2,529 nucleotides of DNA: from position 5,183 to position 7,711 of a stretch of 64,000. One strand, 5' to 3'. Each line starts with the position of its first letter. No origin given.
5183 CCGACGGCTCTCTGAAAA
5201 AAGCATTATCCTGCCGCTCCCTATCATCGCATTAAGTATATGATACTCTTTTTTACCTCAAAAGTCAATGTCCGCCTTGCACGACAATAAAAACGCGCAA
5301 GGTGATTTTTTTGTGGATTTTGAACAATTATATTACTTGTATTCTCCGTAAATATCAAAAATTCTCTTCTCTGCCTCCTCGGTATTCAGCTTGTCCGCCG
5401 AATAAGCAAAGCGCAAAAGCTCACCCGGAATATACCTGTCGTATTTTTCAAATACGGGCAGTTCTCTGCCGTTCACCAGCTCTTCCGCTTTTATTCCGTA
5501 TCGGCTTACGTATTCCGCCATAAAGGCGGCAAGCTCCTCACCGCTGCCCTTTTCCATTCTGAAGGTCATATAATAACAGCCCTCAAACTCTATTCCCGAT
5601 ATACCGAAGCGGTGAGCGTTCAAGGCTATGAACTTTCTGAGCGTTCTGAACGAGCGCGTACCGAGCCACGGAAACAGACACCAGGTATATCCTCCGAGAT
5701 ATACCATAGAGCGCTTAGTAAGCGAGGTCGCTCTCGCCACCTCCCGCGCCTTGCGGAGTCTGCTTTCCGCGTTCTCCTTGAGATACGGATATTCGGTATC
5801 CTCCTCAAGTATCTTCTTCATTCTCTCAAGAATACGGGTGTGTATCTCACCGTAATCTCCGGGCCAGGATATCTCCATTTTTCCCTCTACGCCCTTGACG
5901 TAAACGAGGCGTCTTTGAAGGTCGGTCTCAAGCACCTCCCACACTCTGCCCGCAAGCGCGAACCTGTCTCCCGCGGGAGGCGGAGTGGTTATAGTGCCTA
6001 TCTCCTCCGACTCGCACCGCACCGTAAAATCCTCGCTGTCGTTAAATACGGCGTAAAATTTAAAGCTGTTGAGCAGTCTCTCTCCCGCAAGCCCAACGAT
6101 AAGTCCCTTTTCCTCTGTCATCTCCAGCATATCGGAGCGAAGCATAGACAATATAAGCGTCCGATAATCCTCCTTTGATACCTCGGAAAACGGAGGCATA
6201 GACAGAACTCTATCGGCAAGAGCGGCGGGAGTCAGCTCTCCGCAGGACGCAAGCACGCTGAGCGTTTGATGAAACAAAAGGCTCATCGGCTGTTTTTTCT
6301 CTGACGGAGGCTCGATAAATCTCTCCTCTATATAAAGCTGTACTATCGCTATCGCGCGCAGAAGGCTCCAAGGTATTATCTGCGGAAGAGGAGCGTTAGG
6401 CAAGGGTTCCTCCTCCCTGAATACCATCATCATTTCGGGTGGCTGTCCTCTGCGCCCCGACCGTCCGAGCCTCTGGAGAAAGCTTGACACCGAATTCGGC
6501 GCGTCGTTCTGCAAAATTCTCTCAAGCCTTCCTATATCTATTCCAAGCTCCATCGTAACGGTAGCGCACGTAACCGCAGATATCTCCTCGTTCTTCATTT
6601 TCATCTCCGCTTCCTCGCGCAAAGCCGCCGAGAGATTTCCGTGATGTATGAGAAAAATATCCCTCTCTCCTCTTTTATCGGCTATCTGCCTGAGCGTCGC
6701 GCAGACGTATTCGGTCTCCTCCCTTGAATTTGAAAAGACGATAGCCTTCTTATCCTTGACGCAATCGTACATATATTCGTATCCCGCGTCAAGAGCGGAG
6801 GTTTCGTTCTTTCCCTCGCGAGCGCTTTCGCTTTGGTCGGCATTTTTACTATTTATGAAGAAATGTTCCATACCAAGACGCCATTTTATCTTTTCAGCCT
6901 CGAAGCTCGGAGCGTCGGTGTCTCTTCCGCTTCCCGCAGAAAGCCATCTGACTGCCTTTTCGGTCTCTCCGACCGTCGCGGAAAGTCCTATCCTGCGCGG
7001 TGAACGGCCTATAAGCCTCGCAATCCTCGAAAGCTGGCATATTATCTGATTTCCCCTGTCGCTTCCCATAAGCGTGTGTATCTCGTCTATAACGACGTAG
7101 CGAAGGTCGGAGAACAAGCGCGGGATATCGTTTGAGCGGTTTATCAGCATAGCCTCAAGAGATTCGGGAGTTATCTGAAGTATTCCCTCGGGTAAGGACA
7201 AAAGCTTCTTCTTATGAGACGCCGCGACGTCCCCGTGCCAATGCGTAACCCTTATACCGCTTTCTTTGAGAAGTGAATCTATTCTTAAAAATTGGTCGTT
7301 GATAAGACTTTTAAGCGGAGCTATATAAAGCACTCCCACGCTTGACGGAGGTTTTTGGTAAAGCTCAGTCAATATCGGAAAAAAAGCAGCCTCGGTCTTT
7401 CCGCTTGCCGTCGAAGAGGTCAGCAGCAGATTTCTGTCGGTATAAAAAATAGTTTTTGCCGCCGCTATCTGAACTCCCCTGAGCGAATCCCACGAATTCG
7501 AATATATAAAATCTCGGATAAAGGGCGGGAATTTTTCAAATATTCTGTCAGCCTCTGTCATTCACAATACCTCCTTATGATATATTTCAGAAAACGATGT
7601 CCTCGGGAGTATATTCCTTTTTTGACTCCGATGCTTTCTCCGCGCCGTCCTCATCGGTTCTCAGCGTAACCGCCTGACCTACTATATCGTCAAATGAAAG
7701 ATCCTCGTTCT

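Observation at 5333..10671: Three-gene TerB-N/TerB-C + DUF2791-type ATPase + Lhr-like helicase operon (Shango-type architecture) wedged between the ilvA leader and tRNA-Ser: candidate anti-phage system of unknown mechanism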

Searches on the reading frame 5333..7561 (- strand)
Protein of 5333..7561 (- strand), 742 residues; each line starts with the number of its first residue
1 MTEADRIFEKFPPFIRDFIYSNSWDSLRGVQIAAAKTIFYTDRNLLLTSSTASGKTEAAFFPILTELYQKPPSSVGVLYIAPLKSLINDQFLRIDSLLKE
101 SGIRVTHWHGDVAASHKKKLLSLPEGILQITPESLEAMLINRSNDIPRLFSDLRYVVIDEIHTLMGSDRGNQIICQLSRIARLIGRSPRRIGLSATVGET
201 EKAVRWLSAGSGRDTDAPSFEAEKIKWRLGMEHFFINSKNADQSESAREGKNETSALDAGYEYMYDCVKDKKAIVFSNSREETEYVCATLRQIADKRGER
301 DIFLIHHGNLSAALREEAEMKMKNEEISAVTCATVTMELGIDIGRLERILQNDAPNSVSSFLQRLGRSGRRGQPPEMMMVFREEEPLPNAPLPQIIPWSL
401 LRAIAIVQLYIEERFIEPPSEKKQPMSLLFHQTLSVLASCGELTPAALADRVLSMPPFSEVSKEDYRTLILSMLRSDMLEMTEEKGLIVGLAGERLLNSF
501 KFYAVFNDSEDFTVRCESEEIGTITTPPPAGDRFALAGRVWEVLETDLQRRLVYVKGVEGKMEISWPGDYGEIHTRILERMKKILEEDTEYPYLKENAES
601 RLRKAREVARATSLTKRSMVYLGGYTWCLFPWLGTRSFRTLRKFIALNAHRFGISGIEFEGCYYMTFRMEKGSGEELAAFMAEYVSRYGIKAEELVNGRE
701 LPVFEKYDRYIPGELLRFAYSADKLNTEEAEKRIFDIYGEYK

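Call 7: search_protein_families(library=pfam, proteins=[window:5333-7561:-], max_evalue=0.01)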
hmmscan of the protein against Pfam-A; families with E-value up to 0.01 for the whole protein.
window:5333-7561:- (742 aa): 5 families
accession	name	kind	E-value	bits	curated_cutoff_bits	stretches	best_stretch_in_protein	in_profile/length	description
PF00270.35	DEAD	-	1.1e-28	100.5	26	1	30-201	3-164/167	DEAD/DEAH box helicase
PF00271.37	Helicase_C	-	5.1e-16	59.3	23.5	1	267-372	9-110/110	Helicase conserved C-terminal domain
PF04851.21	ResIII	-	9.1e-07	29.4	22.5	1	27-197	4-162/164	Type III restriction enzyme, res subunit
PF22590.2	Cas3-like_C_2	-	0.0072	17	27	0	271-371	3-104/106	CRISPR-associated nuclease/helicase Cas3, C-terminal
PF19306.5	WH_Lhr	-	0.0088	15.9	27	0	530-560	135-163/168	Large helicase-related protein, winged helix domain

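Call 8: search_protein_families(library=padloc, proteins=[window:5333-7561:-], max_evalue=0.01)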
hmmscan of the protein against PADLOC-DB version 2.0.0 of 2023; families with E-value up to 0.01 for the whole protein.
window:5333-7561:- (742 aa): 61 families (the best 25 are shown)
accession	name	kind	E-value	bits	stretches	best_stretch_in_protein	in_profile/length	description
PDLC03960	SngC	-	1.6e-243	808.6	1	7-731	5-714/720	-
PDLC02503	BrxHI|BrxHII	-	1.6e-124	414.8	1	8-646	5-610/698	BrxHI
PDLC02501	BrxHI|BrxHII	-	1.1e-73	246.7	2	7-213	3-211/925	BrxHI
PDLC02897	DpdJ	-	1.9e-33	113.4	1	31-474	104-539/1570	DpdJ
PDLC00037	DruE3|DruE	-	5.7e-27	91.9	2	312-387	1042-1116/2055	SNF2 family N-terminal domain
PDLC00036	DruE3|DruE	-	8e-24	80.8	2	31-203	97-291/2023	SNF2 family N-terminal domain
PDLC00035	DruE3|DruE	-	3e-22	76.2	2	318-387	1051-1119/1460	SNF2 family N-terminal domain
PDLC03928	PsyrT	-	1.9e-16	57.5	2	272-384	243-348/689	-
PDLC02896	DpdJ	-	9.3e-16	54.7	3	328-379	581-633/1487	DpdJ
PDLC02864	DpdF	-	9e-15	52.5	1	24-384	20-341/610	DpdF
PDLC00194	HamB1|HamB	-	1.5e-14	50.9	1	11-208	212-404/995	DEAD-box helicase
PDLC00192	HamB1|HamB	-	1.6e-14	50.6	1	31-207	273-444/1104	DEAD-box helicase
PDLC01761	Cas3b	-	3e-14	50.7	2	39-121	228-303/705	-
PDLC01252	Cas3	-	9.1e-14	49.6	1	46-386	3-303/324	CAS-I; effector_G3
PDLC00014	DruE2|DruE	-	6.2e-13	45.1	1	315-374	1188-1246/1928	SNF2 family N-terminal domain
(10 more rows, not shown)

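Call 16: search_protein_families(library=ncbifam, proteins=[window:5333-7561:-], max_evalue=0.01)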
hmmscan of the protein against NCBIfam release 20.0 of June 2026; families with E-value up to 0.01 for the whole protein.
window:5333-7561:- (742 aa): 31 families (the best 25 are shown)
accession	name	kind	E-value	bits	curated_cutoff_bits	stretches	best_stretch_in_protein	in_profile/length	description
TIGR04121.1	DEXH_lig_assoc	equivalog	3.1e-63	213.7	850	1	16-469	4-430/804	ligase-associated DNA damage response DEXH box helicase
NF010338.0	PRK13767.1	equivalog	6e-56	190.2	849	1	4-371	12-385/877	ATP-dependent helicase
TIGR03817.1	DECH_helic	hypoth_equivalog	8.2e-35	120.2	874.1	1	31-387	41-388/742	helicase/secretion neighborhood putative DEAH-box helicase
NF007284.0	PRK09751.1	equivalog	1.3e-32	112.1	1496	2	9-298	13-320/1538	ATP-dependent helicase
NF002654.0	PRK02362.1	equivalog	1.8e-16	59.7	887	1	11-298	8-271/739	ATP-dependent DNA helicase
NF001308.0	PRK00254.1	equivalog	5.8e-16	57.9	1216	1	23-292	20-260/720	ATP-dependent DNA helicase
TIGR00614.1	recQ_fam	subfamily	2.6e-15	56.2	219.8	1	68-382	43-331/470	RecQ family ATP-dependent DNA helicase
NF040935.1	helicase_Hel308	equivalog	5.2e-15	54.6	1200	1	16-292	16-269/704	ATP-dependent DNA helicase Hel308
NF002251.0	PRK01172.1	equivalog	6.3e-15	54.5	891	1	39-297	34-263/674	ATP-dependent DNA helicase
TIGR01389.1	recQ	equivalog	3.5e-14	52.2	640.2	1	79-384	58-331/591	DNA helicase RecQ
NF041067.1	DpdJ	equivalog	5.6e-14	50.8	800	2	328-380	573-626/1482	protein DpdJ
NF008394.0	PRK11192.1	equivalog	8.6e-12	44.6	507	1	270-373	247-343/441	ATP-dependent RNA helicase SrmB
NF053631.1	RNA_helic_CshA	equivalog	1.2e-10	40.9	646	1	40-375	34-335/434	degradosome RNA helicase CshA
TIGR01587.1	cas3_core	equivalog_domain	1.1e-09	37.9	102.45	1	46-385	3-336/358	CRISPR-associated helicase Cas3'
NF008744.0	PRK11776.1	equivalog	7.8e-09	34.6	524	1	25-375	25-340/460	ATP-dependent RNA helicase DbpA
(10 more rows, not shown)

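Call 26: search_solved_structures(query=window:5333-7561:-, max_evalue=1e-10)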
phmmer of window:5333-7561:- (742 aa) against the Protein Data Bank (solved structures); distinct sequences matched with E-value up to 1e-10: 23.
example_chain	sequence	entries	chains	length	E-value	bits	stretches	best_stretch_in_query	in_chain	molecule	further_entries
5v9x_A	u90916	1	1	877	1.5e-26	96.3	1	41-211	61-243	ATP-dependent DNA helicase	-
7lhl_A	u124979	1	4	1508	6.7e-26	94.1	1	41-211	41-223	ATP-dependent DNA helicase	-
6znp_A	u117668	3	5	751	2.8e-25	92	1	42-380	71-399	Uncharacterized ATP-dependent helicase YprA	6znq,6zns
8alz_B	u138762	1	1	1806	2.4e-22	82.3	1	28-208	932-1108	Activating signal cointegrator 1 complex subunit 3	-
6qdv_B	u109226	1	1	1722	8.4e-21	77.2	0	23-327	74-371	U5 small nuclear ribonucleoprotein 200 kDa helicase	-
4f91_B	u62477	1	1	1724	8.4e-21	77.2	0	23-327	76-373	U5 small nuclear ribonucleoprotein 200 kDa helicase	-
4f92_B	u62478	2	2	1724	8.4e-21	77.2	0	23-327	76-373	U5 small nuclear ribonucleoprotein 200 kDa helicase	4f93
5urj_A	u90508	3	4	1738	8.6e-21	77.2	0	23-327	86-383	U5 small nuclear ribonucleoprotein 200 kDa helicase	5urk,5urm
4kit_B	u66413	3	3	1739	8.6e-21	77.2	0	23-327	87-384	U5 small nuclear ribonucleoprotein 200 kDa helicase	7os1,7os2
6s8q_B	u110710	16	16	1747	8.8e-21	77.2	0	23-327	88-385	U5 small nuclear ribonucleoprotein 200 kDa helicase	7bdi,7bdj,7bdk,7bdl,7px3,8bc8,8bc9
6s9i_B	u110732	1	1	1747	9.5e-21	77.1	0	23-327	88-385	U5 small nuclear ribonucleoprotein 200 kDa helicase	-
6s8o_B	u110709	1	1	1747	1.5e-20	76.4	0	23-327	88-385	U5 small nuclear ribonucleoprotein 200 kDa helicase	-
3jcr_C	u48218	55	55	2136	1.6e-20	76.3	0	23-327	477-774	hBrr2 | U5 small nuclear ribonucleoprotein 200 kDa helicase | Brr2, U5 small nuclear ribonucleoprotein 200 kDa helicase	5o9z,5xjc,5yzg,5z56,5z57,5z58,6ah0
6qv3_A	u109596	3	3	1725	2.4e-20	75.7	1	22-207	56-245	Pre-mRNA splicing helicase-like protein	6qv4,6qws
5m59_A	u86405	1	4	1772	2.6e-20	75.6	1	22-207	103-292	Pre-mRNA splicing helicase-like protein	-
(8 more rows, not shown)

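Call 49: find_homologous_proteins(query=window:5333-7561:-, max_evalue=1e-20)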
Query window:5333-7561:- (742 aa): 8000 proteins with E <= 1e-20 among 8000 candidates; the best 120 are listed.
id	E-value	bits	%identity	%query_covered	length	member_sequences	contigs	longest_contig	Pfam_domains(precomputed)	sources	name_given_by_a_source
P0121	0.0e+0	1677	100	100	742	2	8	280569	PF00270.36,PF00271.38,PF04851.22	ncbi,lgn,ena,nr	ncbi:MAG: DEAD/DEAH box helicase [Clostridia bacterium]|nr:DEAD/DEAH box helicase [Clostridia bacter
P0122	0.0e+0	1410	84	100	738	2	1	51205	PF00270.36,PF00271.38,PF04851.22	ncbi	-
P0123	0.0e+0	1410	83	100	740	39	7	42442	PF00270.36,PF00271.38,PF04851.22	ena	-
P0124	0.0e+0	1406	82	100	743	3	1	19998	PF00270.36,PF00271.38,PF04851.22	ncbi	-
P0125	0.0e+0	1405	82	100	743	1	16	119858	PF00270.36,PF00271.38,PF04851.22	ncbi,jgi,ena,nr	ncbi:MAG: DEAD/DEAH box helicase [Ruminococcaceae bacterium]|nr:DEAD/DEAH box helicase [Oscillospira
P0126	0.0e+0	1403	82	100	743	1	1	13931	PF00270.36,PF00271.38,PF04851.22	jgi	-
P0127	0.0e+0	1403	83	100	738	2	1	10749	PF00270.36,PF00271.38,PF04851.22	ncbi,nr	ncbi:MAG: DEAD/DEAH box helicase [Clostridia bacterium]|nr:DEAD/DEAH box helicase [Clostridia bacter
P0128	0.0e+0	1398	82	100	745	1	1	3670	PF00270.36,PF00271.38,PF04851.22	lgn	-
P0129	0.0e+0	1398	81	100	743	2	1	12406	PF00270.36,PF00271.38,PF04851.22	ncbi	-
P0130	0.0e+0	1397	82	100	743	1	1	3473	PF00270.36,PF00271.38,PF04851.22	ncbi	-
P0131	0.0e+0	1395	82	100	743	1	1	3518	PF00270.36,PF00271.38,PF04851.22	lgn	-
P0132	0.0e+0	1391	81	100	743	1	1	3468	PF00270.36,PF00271.38,PF04851.22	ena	-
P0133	0.0e+0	1390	81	100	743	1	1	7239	PF00270.36,PF00271.38,PF04851.22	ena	-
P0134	0.0e+0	1389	82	100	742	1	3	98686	PF00270.36,PF00271.38,PF04851.22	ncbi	-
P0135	0.0e+0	1385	82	100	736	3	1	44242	PF00270.36,PF00271.38,PF04851.22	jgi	-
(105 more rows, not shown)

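Call 60: predict_structure(alignment_id=A2)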
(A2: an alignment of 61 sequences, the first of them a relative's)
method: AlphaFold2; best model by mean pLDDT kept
length: 742 residues; sequences in the alignment: 61
mean_pLDDT: 79.4   pTM: 0.74
mean pLDDT of the five models: 79.4, 72.2, 69.1, 68.3, 67.5
residues with pLDDT >= 90: 219; 70-90: 356; 50-70: 120; < 50: 47
segments of 3 or more residues with pLDDT < 50: 240-255, 336-339, 355-359, 365-369, 501-510, 564-570
pLDDT, mean of each block of 10 residues (from residue 1): 78 88 73 90 84 75 93 93 61 83 80 65 87 82 89 91 75 92 93 72 86 86 62 66 40 53 87 78 82 87 76 69 81 62 67 57 50 68 68 79 82 65 87 91 93 92 95 93 91 76 33 73 67 76 81 80 45 82 91 86 89 86 91 90 92 90 90 93 95 83 72 88 90 95 85
secondary structure, 60 per line:
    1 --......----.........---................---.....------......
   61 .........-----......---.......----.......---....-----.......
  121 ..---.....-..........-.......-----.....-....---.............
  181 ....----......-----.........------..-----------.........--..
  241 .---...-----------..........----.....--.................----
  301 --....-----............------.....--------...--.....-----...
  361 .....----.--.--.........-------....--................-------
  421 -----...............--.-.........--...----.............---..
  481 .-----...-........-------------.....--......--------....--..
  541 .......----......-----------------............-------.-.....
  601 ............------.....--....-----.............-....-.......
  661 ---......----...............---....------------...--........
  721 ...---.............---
elements in order (helices of 4 or more, strands of 3 or more residues): H3-8 H13-21 H25-40 E44-48 H55-69 E75-80 H84-90 H95-101 E105-108 H114-122 E126-130 H132-141 H143-149 E155-159 H161-164 H168-184 E189-194 H200-208 E228-236 H259-268 E273-277 H280-296 E303-306 H312-323 E330-334 E348-352 H358-365 E376-384 H392-395 H398-413 H426-440 H445-453 H463-475 E479-481 E487-489 H491-498 E512-516 E519-524 E533-536 E539-547 E552-557 H575-586 H596-612 E619-623 E626-629 H635-647 H649-652 E654-660 E664-669 H674-688 H692-695 H713-723 H727-739

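Call 64: fold_search(model_id=the predicted structure, library=pdb)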
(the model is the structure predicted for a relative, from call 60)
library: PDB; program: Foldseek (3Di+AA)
matches with E <= 10: 1824; with E <= 0.001: 847
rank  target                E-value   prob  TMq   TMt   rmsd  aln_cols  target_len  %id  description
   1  5v9x_A                4.8e-26  1.00  0.69  0.66   8.2       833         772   20  Structure of Mycobacterium smegmatis helicase Lhr bound to ssDNA and AMP-PNP (released 2017-12-06)
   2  6znp_A                2.3e-22  1.00  0.54  0.54  13.2       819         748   17  Crystal Structure of DUF1998 helicase MrfA bound to DNA (released 2020-11-25)
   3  6znp_B                5.6e-22  1.00  0.54  0.57  12.4       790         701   16  Crystal Structure of DUF1998 helicase MrfA bound to DNA (released 2020-11-25)
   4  6znq_B                4.9e-21  1.00  0.54  0.56  11.8       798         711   16  Crystal Structure of DUF1998 helicase MrfA bound to DNA and AMPPNP (released 2020-11-25)
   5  2va8_A                5.4e-17  1.00  0.43  0.45   7.9       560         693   19  DNA Repair Helicase Hel308 (released 2008-01-15)
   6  2va8_B                1.4e-16  1.00  0.44  0.47   7.7       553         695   19  DNA Repair Helicase Hel308 (released 2008-01-15)
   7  2zj5                  2.1e-16  1.00  0.45  0.48   7.6       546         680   20  Archaeal DNA helicase Hjm complexed with ADP in form 1 (released 2009-02-10)
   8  9b15_A                2.1e-16  1.00  0.48  0.52  15.6       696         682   18  Superfamily 2 helicase Hel308 containing the beta-hairpin from DNA pol theta helicase-like domain (released 2025-03-19)
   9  6zns                  2.3e-16  1.00  0.43  0.49  14.1       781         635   18  Crystal Structure of DUF1998 helicase MrfA (released 2020-11-25)
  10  7os1_B                4.2e-16  1.00  0.44  0.21   7.2       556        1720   16  Cryo-EM structure of Brr2 in complex with Fbp21 (released 2022-02-23)
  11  5m52_A                5.0e-16  1.00  0.43  0.19   7.2       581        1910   18  Crystal structure of yeast Brr2 full-lenght in complex with Prp8 Jab1 domain (released 2016-12-07)
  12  2p6u                  1.2e-15  1.00  0.44  0.48  15.9       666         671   19  Apo structure of the Hel308 superfamily 2 helicase (released 2007-06-12)
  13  2p6r_A                1.2e-15  1.00  0.46  0.50   7.7       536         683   20  Crystal structure of superfamily 2 helicase Hel308 in complex with unwound DNA (released 2007-06-12)
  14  7dvq_D                1.7e-15  1.00  0.44  0.20   6.8       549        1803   16  Cryo-EM Structure of the Activated Human Minor Spliceosome (minor Bact Complex) (released 2021-03-31)
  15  5dca_A                2.1e-15  1.00  0.44  0.19   7.2       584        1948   19  Crystal structure of yeast full length Brr2 in complex with Prp8 Jab1 domain (released 2015-12-16)
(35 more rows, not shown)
